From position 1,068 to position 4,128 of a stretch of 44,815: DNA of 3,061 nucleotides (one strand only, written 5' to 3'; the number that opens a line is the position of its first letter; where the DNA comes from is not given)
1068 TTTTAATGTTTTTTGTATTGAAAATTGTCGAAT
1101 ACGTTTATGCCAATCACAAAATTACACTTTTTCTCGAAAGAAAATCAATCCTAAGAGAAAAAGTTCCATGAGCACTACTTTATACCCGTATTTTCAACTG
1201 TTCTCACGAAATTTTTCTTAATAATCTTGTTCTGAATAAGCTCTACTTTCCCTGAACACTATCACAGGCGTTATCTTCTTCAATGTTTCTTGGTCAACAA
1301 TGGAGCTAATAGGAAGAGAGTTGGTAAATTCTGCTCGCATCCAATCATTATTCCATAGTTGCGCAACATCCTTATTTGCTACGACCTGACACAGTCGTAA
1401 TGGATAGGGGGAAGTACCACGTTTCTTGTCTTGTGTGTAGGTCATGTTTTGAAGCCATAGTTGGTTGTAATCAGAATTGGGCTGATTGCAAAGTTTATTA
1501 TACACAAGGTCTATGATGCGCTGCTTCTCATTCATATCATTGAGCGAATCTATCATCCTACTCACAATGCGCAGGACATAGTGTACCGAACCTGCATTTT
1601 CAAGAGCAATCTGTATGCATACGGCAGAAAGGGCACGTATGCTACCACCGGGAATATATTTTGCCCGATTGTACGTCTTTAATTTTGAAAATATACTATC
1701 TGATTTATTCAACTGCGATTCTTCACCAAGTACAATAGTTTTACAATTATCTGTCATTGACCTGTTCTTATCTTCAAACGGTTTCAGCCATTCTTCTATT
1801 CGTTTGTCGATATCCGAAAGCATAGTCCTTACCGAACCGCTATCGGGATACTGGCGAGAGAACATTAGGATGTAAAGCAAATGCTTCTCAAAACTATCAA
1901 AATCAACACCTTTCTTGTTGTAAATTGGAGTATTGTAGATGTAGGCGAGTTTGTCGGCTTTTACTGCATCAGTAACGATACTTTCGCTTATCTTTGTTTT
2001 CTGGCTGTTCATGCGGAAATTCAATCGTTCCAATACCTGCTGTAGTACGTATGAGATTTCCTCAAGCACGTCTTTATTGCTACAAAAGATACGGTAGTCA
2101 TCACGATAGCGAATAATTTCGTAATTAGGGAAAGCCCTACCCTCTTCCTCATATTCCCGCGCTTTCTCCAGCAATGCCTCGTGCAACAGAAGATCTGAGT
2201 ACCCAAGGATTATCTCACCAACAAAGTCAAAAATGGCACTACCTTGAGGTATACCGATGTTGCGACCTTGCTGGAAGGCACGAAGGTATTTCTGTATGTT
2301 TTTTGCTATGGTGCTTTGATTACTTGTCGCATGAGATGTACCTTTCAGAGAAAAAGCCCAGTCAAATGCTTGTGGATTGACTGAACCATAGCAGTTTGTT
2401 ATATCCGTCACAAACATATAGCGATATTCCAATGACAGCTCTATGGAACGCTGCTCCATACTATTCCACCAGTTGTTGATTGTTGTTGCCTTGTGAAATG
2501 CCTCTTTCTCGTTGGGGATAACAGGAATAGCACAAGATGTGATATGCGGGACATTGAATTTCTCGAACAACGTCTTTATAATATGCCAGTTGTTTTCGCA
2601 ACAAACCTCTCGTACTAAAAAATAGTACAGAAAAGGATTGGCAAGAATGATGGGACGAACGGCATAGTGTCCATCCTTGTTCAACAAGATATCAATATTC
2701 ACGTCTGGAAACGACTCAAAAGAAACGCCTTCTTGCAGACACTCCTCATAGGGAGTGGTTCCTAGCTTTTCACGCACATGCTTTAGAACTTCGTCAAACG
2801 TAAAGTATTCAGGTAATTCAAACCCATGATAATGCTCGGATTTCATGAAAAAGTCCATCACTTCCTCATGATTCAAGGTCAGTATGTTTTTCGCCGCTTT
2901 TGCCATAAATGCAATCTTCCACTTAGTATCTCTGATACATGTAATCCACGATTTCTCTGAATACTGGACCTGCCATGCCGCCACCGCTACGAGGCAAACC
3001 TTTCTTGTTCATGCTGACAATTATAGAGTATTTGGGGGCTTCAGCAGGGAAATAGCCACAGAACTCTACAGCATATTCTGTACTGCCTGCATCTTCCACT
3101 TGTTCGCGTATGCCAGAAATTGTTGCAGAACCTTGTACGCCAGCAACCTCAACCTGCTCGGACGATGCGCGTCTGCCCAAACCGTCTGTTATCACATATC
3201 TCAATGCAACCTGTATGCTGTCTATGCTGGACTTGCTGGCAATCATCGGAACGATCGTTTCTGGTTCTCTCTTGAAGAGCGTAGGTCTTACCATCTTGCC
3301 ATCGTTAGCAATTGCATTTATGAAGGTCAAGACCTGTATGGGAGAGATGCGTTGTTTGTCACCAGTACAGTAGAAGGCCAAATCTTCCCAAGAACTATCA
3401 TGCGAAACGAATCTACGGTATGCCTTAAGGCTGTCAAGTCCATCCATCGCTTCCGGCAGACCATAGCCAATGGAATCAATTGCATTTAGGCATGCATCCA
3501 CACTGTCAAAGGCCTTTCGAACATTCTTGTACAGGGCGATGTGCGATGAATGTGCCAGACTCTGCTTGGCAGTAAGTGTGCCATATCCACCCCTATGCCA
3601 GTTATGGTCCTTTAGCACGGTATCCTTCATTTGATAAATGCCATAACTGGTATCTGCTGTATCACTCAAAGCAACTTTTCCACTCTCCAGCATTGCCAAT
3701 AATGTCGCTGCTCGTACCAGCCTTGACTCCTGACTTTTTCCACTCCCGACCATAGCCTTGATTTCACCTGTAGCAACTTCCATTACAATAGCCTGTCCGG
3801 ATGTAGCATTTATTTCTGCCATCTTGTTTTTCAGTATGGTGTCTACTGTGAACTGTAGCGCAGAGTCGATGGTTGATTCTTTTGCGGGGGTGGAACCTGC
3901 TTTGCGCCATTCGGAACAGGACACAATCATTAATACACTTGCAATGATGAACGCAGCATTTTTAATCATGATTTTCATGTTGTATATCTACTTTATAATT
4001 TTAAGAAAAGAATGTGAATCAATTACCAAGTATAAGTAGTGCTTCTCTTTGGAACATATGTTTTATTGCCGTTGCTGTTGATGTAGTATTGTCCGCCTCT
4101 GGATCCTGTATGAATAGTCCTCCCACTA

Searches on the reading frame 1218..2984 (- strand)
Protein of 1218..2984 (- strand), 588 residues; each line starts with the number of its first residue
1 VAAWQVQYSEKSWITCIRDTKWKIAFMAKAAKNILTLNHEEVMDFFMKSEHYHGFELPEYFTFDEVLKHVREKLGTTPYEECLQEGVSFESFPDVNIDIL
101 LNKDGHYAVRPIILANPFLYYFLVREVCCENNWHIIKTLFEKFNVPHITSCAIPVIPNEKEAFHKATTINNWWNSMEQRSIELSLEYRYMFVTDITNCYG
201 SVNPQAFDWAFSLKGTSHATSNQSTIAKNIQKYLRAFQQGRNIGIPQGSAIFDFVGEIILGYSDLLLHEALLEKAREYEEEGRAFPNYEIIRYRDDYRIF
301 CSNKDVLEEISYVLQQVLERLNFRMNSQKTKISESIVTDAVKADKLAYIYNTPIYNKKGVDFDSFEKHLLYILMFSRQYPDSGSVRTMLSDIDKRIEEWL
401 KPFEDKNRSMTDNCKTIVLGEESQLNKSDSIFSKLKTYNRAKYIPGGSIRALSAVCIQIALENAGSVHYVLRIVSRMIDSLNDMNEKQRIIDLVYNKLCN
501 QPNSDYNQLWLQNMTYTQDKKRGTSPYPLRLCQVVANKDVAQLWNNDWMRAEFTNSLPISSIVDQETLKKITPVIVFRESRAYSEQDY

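Call 96: search_protein_families(library=pfam, proteins=[window:1218-2984:-], max_evalue=0.0001)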
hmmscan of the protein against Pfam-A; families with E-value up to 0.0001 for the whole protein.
window:1218-2984:- (588 aa): 1 family
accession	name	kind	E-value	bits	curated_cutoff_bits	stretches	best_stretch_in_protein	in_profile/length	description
PF00078.32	RVT_1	-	1.3e-09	38.5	29.6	1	154-334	35-193/205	Reverse transcriptase (RNA-dependent DNA polymerase)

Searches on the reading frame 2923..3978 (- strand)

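Call 96: search_protein_families(library=pfam, proteins=[window:2923-3978:-], max_evalue=0.0001)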
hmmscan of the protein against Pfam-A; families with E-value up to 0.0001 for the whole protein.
window:2923-3978:- (351 aa): 1 family
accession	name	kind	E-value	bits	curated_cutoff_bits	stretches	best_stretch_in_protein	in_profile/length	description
PF00905.27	Transpeptidase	-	4.2e-23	82.4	22.1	1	63-344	3-298/299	Penicillin binding protein transpeptidase domain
